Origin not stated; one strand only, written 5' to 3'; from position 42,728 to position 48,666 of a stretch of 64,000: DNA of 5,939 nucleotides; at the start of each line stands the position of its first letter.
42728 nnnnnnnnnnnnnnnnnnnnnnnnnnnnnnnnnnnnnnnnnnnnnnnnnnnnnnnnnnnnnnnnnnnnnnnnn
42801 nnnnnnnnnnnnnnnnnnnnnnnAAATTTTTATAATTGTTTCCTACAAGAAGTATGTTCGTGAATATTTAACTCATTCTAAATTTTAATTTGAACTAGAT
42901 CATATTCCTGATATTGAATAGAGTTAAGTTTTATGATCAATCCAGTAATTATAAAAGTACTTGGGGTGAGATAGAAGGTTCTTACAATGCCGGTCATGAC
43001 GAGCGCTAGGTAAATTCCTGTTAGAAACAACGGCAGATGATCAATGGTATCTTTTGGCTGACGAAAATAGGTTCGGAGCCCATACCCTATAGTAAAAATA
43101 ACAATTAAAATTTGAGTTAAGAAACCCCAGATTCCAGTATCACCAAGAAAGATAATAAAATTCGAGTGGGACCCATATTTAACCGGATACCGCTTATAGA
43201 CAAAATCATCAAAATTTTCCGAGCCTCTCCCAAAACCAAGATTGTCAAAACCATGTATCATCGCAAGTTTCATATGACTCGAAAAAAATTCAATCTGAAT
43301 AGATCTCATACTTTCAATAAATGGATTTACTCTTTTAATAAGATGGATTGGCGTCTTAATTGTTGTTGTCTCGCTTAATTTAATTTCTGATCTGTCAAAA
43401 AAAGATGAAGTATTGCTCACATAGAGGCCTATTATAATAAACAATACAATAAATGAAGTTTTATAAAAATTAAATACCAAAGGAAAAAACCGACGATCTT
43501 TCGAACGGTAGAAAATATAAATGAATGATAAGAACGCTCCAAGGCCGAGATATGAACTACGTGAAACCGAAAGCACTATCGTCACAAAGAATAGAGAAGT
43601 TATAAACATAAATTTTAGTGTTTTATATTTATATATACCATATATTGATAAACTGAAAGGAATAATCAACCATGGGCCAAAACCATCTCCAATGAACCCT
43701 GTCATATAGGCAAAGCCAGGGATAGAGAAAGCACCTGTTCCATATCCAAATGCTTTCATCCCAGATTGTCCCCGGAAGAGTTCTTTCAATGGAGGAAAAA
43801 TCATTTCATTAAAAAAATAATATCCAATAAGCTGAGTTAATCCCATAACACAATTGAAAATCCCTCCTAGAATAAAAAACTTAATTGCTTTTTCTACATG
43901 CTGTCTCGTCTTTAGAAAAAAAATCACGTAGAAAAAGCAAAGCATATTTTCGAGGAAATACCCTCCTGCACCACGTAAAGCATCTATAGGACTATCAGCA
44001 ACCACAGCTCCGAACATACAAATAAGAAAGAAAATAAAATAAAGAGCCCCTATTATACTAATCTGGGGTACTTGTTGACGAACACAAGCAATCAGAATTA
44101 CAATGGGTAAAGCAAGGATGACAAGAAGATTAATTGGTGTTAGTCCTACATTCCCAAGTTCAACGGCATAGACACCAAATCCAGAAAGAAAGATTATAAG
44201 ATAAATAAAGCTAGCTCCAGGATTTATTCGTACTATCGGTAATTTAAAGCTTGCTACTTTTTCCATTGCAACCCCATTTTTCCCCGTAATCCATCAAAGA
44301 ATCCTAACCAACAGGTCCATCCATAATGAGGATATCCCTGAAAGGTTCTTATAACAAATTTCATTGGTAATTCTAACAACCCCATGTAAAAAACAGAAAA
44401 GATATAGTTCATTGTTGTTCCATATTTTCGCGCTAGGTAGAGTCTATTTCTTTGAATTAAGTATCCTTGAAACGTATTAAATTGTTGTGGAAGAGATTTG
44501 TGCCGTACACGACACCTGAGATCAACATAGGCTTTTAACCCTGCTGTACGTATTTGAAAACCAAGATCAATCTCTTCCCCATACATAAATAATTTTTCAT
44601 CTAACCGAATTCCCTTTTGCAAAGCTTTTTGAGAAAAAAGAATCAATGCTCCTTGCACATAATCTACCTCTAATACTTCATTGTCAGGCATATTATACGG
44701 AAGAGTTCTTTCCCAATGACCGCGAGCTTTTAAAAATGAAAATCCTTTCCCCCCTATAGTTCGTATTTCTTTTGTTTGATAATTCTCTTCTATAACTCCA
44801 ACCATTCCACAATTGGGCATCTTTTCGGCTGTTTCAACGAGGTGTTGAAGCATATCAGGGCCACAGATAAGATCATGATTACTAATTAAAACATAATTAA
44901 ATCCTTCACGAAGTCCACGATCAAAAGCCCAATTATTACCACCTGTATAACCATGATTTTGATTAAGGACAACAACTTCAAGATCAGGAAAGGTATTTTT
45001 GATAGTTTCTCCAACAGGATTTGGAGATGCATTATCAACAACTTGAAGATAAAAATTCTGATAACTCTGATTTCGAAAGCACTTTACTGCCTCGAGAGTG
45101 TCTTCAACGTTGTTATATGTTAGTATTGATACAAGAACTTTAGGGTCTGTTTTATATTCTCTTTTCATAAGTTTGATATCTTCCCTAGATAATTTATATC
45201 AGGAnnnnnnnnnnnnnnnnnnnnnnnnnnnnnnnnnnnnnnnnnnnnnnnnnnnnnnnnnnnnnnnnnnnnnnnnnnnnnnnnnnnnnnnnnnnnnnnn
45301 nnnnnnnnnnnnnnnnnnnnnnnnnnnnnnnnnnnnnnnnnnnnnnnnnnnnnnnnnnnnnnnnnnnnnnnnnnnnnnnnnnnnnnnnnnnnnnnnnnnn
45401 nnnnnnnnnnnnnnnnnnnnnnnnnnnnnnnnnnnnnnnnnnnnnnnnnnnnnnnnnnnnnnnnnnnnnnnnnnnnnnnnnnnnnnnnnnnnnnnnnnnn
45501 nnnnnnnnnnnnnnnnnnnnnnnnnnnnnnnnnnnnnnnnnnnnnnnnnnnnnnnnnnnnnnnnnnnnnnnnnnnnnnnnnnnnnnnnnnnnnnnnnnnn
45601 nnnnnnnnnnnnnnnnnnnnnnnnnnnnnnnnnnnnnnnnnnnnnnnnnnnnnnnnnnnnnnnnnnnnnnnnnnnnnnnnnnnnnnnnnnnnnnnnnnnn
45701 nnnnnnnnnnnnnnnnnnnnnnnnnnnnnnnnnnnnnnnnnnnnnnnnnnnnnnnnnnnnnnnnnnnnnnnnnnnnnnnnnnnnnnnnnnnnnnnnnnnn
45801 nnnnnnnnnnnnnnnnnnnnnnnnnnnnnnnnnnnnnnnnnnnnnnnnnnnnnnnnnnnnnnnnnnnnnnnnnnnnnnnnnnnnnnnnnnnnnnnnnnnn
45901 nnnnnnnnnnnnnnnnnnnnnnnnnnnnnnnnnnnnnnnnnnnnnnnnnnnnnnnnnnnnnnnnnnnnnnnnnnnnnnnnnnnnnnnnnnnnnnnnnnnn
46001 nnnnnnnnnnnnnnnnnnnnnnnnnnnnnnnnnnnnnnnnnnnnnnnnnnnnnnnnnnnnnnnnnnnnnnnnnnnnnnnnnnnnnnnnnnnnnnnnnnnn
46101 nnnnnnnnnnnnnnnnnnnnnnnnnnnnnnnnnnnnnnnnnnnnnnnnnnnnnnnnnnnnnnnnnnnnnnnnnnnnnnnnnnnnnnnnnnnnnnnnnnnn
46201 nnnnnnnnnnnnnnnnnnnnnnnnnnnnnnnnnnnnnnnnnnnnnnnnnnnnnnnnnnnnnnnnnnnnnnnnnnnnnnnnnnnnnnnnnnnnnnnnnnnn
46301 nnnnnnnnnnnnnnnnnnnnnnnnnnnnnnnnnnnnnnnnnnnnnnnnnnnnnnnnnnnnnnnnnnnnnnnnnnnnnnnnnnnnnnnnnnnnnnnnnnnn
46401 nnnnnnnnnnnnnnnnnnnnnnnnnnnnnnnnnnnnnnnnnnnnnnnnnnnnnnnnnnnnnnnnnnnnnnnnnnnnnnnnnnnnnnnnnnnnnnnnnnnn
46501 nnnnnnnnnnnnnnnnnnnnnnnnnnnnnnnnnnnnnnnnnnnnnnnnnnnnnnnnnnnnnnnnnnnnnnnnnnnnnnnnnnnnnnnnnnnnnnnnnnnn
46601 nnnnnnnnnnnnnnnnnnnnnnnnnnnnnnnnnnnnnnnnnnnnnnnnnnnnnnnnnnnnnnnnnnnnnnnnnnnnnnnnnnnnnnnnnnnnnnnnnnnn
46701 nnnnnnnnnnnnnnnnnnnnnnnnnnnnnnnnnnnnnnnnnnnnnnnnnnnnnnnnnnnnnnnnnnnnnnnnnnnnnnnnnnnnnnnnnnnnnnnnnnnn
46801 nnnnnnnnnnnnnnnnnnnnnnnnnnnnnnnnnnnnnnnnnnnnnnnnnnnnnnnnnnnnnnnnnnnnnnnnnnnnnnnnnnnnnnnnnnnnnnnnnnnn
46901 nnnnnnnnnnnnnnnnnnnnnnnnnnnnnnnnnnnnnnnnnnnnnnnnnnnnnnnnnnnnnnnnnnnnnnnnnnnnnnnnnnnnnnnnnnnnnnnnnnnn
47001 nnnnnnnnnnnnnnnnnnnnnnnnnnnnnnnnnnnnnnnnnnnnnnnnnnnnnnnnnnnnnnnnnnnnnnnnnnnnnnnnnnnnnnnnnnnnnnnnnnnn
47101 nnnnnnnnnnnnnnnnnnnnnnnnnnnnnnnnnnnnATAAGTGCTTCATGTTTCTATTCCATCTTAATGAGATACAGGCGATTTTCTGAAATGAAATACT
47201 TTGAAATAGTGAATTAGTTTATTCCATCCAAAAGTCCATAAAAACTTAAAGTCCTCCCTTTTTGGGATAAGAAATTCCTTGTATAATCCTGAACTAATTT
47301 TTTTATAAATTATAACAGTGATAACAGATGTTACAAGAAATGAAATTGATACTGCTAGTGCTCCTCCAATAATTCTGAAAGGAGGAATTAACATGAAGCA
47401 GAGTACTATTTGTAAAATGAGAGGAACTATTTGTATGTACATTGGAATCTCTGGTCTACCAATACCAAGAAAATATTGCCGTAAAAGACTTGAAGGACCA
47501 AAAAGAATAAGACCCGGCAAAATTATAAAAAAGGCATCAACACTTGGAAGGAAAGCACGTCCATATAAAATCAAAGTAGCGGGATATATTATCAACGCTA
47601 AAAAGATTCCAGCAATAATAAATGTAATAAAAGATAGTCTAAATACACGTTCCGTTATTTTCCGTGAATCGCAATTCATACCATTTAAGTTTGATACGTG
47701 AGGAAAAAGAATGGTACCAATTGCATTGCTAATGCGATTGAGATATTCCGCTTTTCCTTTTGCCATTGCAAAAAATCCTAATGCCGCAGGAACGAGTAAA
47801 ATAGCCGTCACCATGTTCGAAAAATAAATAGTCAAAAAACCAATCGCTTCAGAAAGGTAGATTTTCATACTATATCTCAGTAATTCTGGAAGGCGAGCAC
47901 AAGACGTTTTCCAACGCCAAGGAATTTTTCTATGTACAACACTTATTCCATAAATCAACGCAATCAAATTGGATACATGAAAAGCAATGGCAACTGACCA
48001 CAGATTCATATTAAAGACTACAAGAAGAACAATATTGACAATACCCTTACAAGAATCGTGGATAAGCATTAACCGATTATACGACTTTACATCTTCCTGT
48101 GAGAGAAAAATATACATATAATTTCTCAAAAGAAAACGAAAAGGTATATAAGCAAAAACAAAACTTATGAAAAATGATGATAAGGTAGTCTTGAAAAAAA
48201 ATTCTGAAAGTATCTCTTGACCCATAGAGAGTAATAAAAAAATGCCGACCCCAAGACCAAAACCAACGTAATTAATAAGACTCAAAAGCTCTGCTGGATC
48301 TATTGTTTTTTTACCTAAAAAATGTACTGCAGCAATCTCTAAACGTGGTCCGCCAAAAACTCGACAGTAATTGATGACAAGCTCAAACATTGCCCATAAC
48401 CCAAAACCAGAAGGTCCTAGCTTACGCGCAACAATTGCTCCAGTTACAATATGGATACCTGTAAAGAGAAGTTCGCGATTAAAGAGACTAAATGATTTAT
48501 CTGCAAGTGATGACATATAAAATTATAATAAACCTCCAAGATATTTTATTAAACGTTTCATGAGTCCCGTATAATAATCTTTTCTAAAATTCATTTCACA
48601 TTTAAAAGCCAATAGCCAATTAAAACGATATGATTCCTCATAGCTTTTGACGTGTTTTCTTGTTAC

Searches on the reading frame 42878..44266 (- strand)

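Call 82: search_protein_families(library=pfam, proteins=[window:42878-44266:-], max_evalue=0.00001)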
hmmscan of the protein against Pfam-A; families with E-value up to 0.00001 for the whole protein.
window:42878-44266:- (462 aa): 1 family
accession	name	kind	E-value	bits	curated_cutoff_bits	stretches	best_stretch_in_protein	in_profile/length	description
PF04932.20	Wzy_C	-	2.2e-06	27.9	31.7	1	223-383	3-146/149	O-Antigen ligase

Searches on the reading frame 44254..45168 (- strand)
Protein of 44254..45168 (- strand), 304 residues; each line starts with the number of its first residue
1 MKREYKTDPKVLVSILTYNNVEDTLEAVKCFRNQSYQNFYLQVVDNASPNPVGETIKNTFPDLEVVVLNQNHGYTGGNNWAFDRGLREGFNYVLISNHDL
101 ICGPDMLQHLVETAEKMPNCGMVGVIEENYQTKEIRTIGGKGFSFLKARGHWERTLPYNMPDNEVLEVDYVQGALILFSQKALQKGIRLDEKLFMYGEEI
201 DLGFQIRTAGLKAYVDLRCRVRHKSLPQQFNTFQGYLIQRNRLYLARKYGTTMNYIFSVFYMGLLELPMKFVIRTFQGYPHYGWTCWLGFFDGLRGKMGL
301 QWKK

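Call 82: search_protein_families(library=pfam, proteins=[window:44254-45168:-], max_evalue=0.00001)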
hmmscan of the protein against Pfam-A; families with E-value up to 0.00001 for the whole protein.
window:44254-45168:- (304 aa): 2 families
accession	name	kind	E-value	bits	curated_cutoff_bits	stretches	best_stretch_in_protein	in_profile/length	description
PF00535.33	Glycos_transf_2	-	3.1e-13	50.4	23.3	1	15-183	4-164/168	Glycosyl transferase family 2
PF13641.12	Glyco_tranf_2_3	-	2.8e-09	37.8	27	1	11-242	3-226/230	Glycosyltransferase like family 2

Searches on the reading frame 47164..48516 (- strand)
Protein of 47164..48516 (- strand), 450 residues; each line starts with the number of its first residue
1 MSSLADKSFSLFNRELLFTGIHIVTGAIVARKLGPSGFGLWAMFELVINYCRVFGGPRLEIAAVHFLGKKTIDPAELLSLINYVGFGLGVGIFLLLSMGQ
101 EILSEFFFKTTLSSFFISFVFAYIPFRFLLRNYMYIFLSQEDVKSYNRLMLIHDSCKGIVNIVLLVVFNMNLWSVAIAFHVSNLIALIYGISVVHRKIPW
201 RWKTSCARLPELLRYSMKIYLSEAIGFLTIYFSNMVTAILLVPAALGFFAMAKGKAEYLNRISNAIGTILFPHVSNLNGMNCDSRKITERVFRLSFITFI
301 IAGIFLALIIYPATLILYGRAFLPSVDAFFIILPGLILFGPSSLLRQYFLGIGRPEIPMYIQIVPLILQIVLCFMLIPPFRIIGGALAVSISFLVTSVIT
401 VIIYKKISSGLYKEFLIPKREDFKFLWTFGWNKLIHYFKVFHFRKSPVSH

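Call 82: search_protein_families(library=pfam, proteins=[window:47164-48516:-], max_evalue=0.00001)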
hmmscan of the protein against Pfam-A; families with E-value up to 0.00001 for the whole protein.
window:47164-48516:- (450 aa): 3 families
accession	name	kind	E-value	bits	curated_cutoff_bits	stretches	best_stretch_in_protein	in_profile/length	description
PF13440.11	Polysacc_synt_3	-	7.8e-19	68.4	23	1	28-326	1-292/293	Polysaccharide biosynthesis protein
PF01943.22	Polysacc_synt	-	1.5e-15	57.8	28.2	1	6-276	3-272/274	Polysaccharide biosynthesis protein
PF03023.19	MurJ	-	2.6e-09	36.6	27.4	1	262-407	249-403/451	Lipid II flippase MurJ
